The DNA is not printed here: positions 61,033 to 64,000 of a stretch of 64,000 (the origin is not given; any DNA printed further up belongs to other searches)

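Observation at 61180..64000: Degenerate HisRS/HisZ-like core with Cys-rich insertions fused to a >550-aa Arg/Ser/Glu-rich disordered tail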

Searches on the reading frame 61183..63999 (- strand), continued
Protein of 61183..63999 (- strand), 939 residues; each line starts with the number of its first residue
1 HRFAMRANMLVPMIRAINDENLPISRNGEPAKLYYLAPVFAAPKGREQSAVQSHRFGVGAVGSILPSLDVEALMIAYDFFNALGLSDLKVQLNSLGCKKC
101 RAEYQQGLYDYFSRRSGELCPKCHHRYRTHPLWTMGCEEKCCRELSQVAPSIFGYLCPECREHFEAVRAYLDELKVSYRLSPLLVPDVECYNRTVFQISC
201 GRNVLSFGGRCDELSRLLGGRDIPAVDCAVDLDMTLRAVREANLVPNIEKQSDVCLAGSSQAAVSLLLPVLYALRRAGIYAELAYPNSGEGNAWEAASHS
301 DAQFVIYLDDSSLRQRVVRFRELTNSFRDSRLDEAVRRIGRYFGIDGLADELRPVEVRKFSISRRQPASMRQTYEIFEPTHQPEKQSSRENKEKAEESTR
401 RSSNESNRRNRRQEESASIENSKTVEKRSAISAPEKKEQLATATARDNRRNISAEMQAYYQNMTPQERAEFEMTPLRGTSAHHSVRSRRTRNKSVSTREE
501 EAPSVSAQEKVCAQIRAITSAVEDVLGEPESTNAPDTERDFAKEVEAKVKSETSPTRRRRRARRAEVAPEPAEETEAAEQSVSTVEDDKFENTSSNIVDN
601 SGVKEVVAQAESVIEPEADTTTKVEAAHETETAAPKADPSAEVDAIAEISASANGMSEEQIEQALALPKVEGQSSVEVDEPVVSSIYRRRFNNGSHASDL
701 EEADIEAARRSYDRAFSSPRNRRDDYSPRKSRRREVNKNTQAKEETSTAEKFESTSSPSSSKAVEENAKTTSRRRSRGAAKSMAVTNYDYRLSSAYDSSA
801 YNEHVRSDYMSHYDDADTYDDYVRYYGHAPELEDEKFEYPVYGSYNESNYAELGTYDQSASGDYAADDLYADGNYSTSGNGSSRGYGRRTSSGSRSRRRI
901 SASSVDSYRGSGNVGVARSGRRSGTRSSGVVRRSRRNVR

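Call 35: search_protein_families(library=ncbifam, proteins=[P0001, P0019, P0028], max_evalue=0.00001)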
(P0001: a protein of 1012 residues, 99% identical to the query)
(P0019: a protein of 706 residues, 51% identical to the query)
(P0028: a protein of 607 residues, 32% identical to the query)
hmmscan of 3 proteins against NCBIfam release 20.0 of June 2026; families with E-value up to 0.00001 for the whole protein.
P0001 (1012 aa): 10 families
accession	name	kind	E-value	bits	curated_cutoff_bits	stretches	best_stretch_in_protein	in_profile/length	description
TIGR00442.1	hisS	equivalog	5.3e-69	233.2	286.75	1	5-398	2-398/406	histidine--tRNA ligase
TIGR00443.1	hisZ_biosyn_reg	equivalog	2.4e-21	76.2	271.65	1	10-312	1-312/314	ATP phosphoribosyltransferase regulatory subunit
NF008941.0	PRK12292.2-4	equivalog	1.6e-11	43.7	447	1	6-168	10-165/393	ATP phosphoribosyltransferase regulatory subunit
NF009085.0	PRK12420.1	equivalog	6.3e-11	42.2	540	1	2-166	3-161/426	histidine--tRNA ligase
NF008936.0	PRK12292.1-3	equivalog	8.2e-11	41.3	492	1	7-166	9-162/406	ATP phosphoribosyltransferase regulatory subunit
NF008940.0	PRK12292.2-3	equivalog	2.8e-09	36.3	450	1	1-165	1-159/404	ATP phosphoribosyltransferase regulatory subunit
NF008953.0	PRK12295.1-6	equivalog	1e-07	31.3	384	0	32-164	24-147/384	ATP phosphoribosyltransferase regulatory subunit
NF008946.0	PRK12293.1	equivalog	1.7e-07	31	224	1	23-283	25-257/282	ATP phosphoribosyltransferase regulatory subunit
NF008942.0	PRK12292.2-5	equivalog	4.2e-07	28.9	643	1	7-168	13-169/434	ATP phosphoribosyltransferase regulatory subunit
NF008950.0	PRK12295.1-3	equivalog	5.3e-07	29.3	492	0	32-170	25-153/387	ATP phosphoribosyltransferase regulatory subunit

P0019 (706 aa): 20 families
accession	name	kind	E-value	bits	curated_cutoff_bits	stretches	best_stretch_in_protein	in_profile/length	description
TIGR00442.1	hisS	equivalog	2.2e-96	323.3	286.75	1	5-404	2-405/406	histidine--tRNA ligase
TIGR00443.1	hisZ_biosyn_reg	equivalog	2.6e-42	145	271.65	2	10-167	1-152/314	ATP phosphoribosyltransferase regulatory subunit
NF009085.0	PRK12420.1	equivalog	1.1e-26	94.1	540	2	3-165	4-161/426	histidine--tRNA ligase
NF008941.0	PRK12292.2-4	equivalog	4.2e-25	88.5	447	1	8-168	12-166/393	ATP phosphoribosyltransferase regulatory subunit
NF008942.0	PRK12292.2-5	equivalog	2e-24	86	643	1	6-166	12-168/434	ATP phosphoribosyltransferase regulatory subunit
NF008940.0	PRK12292.2-3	equivalog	4.7e-23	81.6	450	1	4-164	4-159/404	ATP phosphoribosyltransferase regulatory subunit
NF008953.0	PRK12295.1-6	equivalog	7.2e-22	77.9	384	1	31-164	23-148/384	ATP phosphoribosyltransferase regulatory subunit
NF008936.0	PRK12292.1-3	equivalog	1.6e-21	76.6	492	1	7-165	9-162/406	ATP phosphoribosyltransferase regulatory subunit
NF008935.0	PRK12292.1-1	equivalog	7.6e-20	71.2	350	1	10-168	11-164/382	ATP phosphoribosyltransferase regulatory subunit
NF008937.0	PRK12292.1-4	equivalog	5.9e-19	68.2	693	1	8-169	12-168/395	ATP phosphoribosyltransferase regulatory subunit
NF009086.0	PRK12421.1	equivalog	3.3e-17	62.5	318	1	8-166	12-165/389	ATP phosphoribosyltransferase regulatory subunit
NF008945.0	PRK12292.3-3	equivalog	1.3e-15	57.4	409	1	7-166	4-154/368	ATP phosphoribosyltransferase regulatory subunit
NF008951.0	PRK12295.1-4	equivalog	3.8e-13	49.1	364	0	25-145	8-122/374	ATP phosphoribosyltransferase regulatory subunit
NF008938.0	PRK12292.1-6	equivalog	5.1e-13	48.7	833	1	7-149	10-145/420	ATP phosphoribosyltransferase regulatory subunit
NF008939.0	PRK12292.2-1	equivalog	7e-13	48.1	335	1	1-158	1-152/391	ATP phosphoribosyltransferase regulatory subunit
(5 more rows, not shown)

P0028 (607 aa): 21 families
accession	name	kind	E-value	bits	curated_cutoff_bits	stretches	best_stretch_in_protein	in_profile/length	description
TIGR00442.1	hisS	equivalog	6.3e-93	312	286.75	1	5-402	1-405/406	histidine--tRNA ligase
TIGR00443.1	hisZ_biosyn_reg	equivalog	1.6e-48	165.4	271.65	2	12-165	2-150/314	ATP phosphoribosyltransferase regulatory subunit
NF008941.0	PRK12292.2-4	equivalog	1.4e-34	119.7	447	2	9-167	12-165/393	ATP phosphoribosyltransferase regulatory subunit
NF008940.0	PRK12292.2-3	equivalog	1.4e-31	109.7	450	1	4-348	3-357/404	ATP phosphoribosyltransferase regulatory subunit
NF008942.0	PRK12292.2-5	equivalog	4.2e-27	94.8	643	2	8-166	13-168/434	ATP phosphoribosyltransferase regulatory subunit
NF009085.0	PRK12420.1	equivalog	5.1e-25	88.7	540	2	228-408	239-424/426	histidine--tRNA ligase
NF008936.0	PRK12292.1-3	equivalog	2.8e-23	82.4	492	2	9-165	10-162/406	ATP phosphoribosyltransferase regulatory subunit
NF008953.0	PRK12295.1-6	equivalog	5.6e-23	81.5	384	2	35-164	26-148/384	ATP phosphoribosyltransferase regulatory subunit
NF008945.0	PRK12292.3-3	equivalog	1.6e-15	57.2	409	1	10-159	6-146/368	ATP phosphoribosyltransferase regulatory subunit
NF008950.0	PRK12295.1-3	equivalog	9.7e-15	54.8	492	1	36-168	28-152/387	ATP phosphoribosyltransferase regulatory subunit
NF008939.0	PRK12292.2-1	equivalog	2.3e-13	49.6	335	1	236-319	241-330/391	ATP phosphoribosyltransferase regulatory subunit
NF008943.0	PRK12292.3-1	equivalog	1e-11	44.6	690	1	8-158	28-170/403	ATP phosphoribosyltransferase regulatory subunit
NF008938.0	PRK12292.1-6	equivalog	1.2e-11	44.1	833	0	9-158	11-154/420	ATP phosphoribosyltransferase regulatory subunit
NF009086.0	PRK12421.1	equivalog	4e-11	42.5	318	0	240-314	253-330/389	ATP phosphoribosyltransferase regulatory subunit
NF008935.0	PRK12292.1-1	equivalog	1.4e-10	40.7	350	0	237-314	244-320/382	ATP phosphoribosyltransferase regulatory subunit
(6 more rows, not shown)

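Call 44: find_related_loci(query=A2, collection=genome_contigs, flank=6000)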
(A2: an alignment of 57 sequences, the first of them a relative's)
Query A2 (1012 aa) in genome_contigs; peptide patterns used: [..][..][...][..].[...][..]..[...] (x = any residue, [..] = any of these).
42 stretches matched a pattern; 24 encode a relative of the query (tblastn E <= 1e-3); 24 distinct loci.
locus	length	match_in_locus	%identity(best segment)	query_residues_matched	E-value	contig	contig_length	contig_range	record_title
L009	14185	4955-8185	83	1-1002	0e+0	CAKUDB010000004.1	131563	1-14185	MAG: uncultured bacterium isolate REFINED_METABAT215_TOP10_CONTIGS_1500_ASSEMBLY_K77_MERGED__Hadza_MoBio_hadza-E-H_K_21_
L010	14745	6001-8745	65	1-953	0e+0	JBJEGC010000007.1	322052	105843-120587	MAG: Candidatus Bruticola sp. isolate PUUB49_bin.005 NODE_1_length_322052_cov_12.194347, whole genome shotgun sequence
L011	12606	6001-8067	63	1-817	0e+0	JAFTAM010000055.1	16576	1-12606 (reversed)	Bacterium isolate RGIG3641 Goat_Rumen.Co__c971262, whole genome shotgun sequence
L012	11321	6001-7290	51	1-430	4e-143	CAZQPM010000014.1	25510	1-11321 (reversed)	MAG TPA_asm: uncultured Burkholderiales bacterium isolate SRP216815_co1_43 genome assembly, contig: NODE_2162_length_255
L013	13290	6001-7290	51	1-430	4e-143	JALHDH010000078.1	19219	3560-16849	MAG: bacterium isolate 1-no_shock_S1_038 scaffold_1466, whole genome shotgun sequence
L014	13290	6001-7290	51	1-430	7e-142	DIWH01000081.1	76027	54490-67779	MAG TPA_asm: bacterium UBP9_UBA6111 isolate UBA6111 UBA6111_contig_564, whole genome shotgun sequence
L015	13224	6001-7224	42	1-420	1e-102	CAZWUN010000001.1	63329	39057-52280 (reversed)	MAG TPA_asm: uncultured Burkholderiales bacterium isolate SRP329715_co1_362 genome assembly, contig: NODE_513_length_633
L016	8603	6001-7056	46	1-357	5e-101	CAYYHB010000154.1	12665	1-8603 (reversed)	MAG TPA_asm: uncultured Burkholderiales bacterium isolate SRP329715_co1_347 genome assembly, contig: NODE_7532_length_12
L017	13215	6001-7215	40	1-418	7e-101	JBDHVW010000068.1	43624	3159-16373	MAG: Vulcanimicrobiota bacterium isolate AS-MICRO-3CA.307 NODE_3136_length_43624_cov_5.641887, whole genome shotgun sequ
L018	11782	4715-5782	42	4-361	7e-95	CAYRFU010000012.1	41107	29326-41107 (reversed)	MAG TPA_asm: uncultured Burkholderiales bacterium isolate SRP141376_co3_146 genome assembly, contig: NODE_2374_length_41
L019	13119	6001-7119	41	4-385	6e-92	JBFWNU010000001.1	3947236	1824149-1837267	MAG: Vulcanimicrobiota bacterium isolate CA_2019_TPBF_12 NODE_1_length_3947236_cov_36.827453_TPBF, whole genome shotgun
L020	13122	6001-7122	42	6-385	2e-90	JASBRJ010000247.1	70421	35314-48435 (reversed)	MAG: bacterium isolate BWSM_10 k141_1630683, whole genome shotgun sequence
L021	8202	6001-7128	41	4-385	3e-89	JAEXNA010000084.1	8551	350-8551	MAG: Vulcanimicrobiota bacterium isolate bacterium k127_1305467, whole genome shotgun sequence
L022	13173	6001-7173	40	4-399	1e-88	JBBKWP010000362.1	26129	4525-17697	MAG: Candidatus Xenobia bacterium isolate metabat_bins.273 k119_1990197, whole genome shotgun sequence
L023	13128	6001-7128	41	4-385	1e-88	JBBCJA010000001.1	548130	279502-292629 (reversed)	MAG: Selenomonadaceae bacterium isolate MAG_CPA_14 P10A_000000022366, whole genome shotgun sequence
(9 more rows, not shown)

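Call 45: predict_structure(alignment_id=A2)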
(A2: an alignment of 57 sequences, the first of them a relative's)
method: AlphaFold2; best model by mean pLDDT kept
length: 1012 residues; sequences in the alignment: 57
mean_pLDDT: 59.3   pTM: 0.46
mean pLDDT of the five models: 59.3, 59.0, 57.8, 55.3, 54.7
residues with pLDDT >= 90: 221; 70-90: 178; 50-70: 104; < 50: 509
segments of 3 or more residues with pLDDT < 50: 1-8, 53-64, 428-441, 443-522, 548-577, 599-716, 744-774, 789-890, 901-1008, 1010-1012
pLDDT, mean of each block of 10 residues (from residue 1): 43 70 91 90 57 47 53 63 77 76 87 58 74 93 96 93 95 94 97 94 90 94 95 97 96 84 87 94 90 88 91 79 78 90 89 82 74 90 92 89 94 90 65 42 44 39 37 35 35 31 31 36 67 82 65 35 34 46 84 70 40 33 35 33 37 35 32 34 38 35 35 52 64 79 47 42 35 63 66 37 34 33 31 33 31 32 35 41 45 62 43 36 33 29 30 31 30 32 34 33 36 33
secondary structure, 60 per line:
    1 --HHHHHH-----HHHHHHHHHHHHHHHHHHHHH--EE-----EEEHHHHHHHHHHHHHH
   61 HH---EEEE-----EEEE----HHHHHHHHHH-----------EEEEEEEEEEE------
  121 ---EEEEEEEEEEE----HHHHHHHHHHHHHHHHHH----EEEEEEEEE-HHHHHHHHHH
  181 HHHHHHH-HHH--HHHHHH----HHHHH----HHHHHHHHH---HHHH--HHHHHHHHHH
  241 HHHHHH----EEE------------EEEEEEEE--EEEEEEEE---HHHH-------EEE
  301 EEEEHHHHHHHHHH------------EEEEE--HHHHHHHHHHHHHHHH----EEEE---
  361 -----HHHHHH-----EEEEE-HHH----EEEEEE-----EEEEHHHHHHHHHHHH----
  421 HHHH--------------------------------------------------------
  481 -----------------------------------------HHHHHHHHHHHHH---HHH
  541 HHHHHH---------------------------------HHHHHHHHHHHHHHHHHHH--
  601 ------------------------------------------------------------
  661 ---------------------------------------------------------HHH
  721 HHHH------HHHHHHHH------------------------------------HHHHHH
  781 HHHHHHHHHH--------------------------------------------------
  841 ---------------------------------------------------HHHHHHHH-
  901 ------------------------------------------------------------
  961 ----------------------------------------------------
elements in order (helices of 4 or more, strands of 3 or more residues): H3-8 H14-34 E44-46 H47-62 E66-69 E75-78 H83-92 E104-114 E124-134 H139-156 E161-169 H171-187 H194-199 H204-208 H213-221 H225-228 H231-246 E251-253 E266-273 E276-283 H287-290 E298-304 H305-314 E327-331 H334-349 E354-357 H366-371 E377-381 E390-395 E401-404 H405-416 H421-424 H522-534 H538-546 H580-598 H718-724 H731-738 H775-790 H892-899

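Call 50: fold_search(model_id=the predicted structure, library=pdb)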
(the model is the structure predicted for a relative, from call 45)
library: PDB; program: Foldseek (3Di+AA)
matches with E <= 10: 1361; with E <= 0.001: 779
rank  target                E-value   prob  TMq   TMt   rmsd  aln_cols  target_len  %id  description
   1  4e51_A                1.8e-34  1.00  0.34  0.77   5.1       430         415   26  Crystal structure of a histidyl-tRNA synthetase HisRS from Burkholderia thailandensis bound to histidine (released 2012-03-28)
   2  1qe0_A                2.5e-33  1.00  0.31  0.70   5.9       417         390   28  CRYSTAL STRUCTURE OF APO S. AUREUS HISTIDYL-TRNA SYNTHETASE (released 2000-07-12)
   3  1adj_A                1.7e-32  1.00  0.34  0.75   5.3       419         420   27  HISTIDYL-TRNA SYNTHETASE IN COMPLEX WITH HISTIDINE (released 1997-08-20)
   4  4e51_B                4.0e-32  1.00  0.32  0.74   5.6       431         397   25  Crystal structure of a histidyl-tRNA synthetase HisRS from Burkholderia thailandensis bound to histidine (released 2012-03-28)
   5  4rdx_A                7.1e-32  1.00  0.34  0.77   4.9       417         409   26  Structure of histidinyl-tRNA synthetase in complex with tRNA(His) (released 2015-03-25)
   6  1h4v                  2.0e-30  1.00  0.32  0.73   5.8       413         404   27  HISTIDYL-TRNA SYNTHETASE from Thermus Thermophilus (ligand free) (released 2001-06-18)
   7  1kmm_A                3.1e-29  1.00  0.31  0.73   5.4       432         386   23  HISTIDYL-TRNA SYNTHETASE COMPLEXED WITH HISTIDYL-ADENYLATE (released 1997-12-17)
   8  1kmm_C                9.7e-29  1.00  0.32  0.75   4.8       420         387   23  HISTIDYL-TRNA SYNTHETASE COMPLEXED WITH HISTIDYL-ADENYLATE (released 1997-12-17)
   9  2el9_D                5.4e-28  1.00  0.30  0.71   6.0       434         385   22  Crystal structure of E.coli Histidyl-tRNA synthetase complexed with a histidyl-adenylate analogue (released 2008-03-18)
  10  2el9_C                6.8e-28  1.00  0.30  0.74   5.3       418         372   23  Crystal structure of E.coli Histidyl-tRNA synthetase complexed with a histidyl-adenylate analogue (released 2008-03-18)
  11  2el9_A                1.0e-27  1.00  0.31  0.75   5.4       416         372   23  Crystal structure of E.coli Histidyl-tRNA synthetase complexed with a histidyl-adenylate analogue (released 2008-03-18)
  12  5e3i_B                1.4e-27  1.00  0.32  0.74   5.0       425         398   22  Crystal Structure of a Histidyl-tRNA synthetase from Acinetobacter baumannii with bound L-Histidine and ATP (released 2015-11-04)
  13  2el9_B                1.7e-27  1.00  0.30  0.72   5.5       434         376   23  Crystal structure of E.coli Histidyl-tRNA synthetase complexed with a histidyl-adenylate analogue (released 2008-03-18)
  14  1kmn_A                2.5e-27  1.00  0.31  0.75   4.9       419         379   22  HISTIDYL-TRNA SYNTHETASE COMPLEXED WITH HISTIDINOL AND ATP (released 1997-12-17)
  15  1htt_A                5.1e-27  1.00  0.30  0.74   5.2       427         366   23  HISTIDYL-TRNA SYNTHETASE (released 1997-01-27)
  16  1qe0_B                6.0e-27  1.00  0.28  0.73   5.7       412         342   24  CRYSTAL STRUCTURE OF APO S. AUREUS HISTIDYL-TRNA SYNTHETASE (released 2000-07-12)
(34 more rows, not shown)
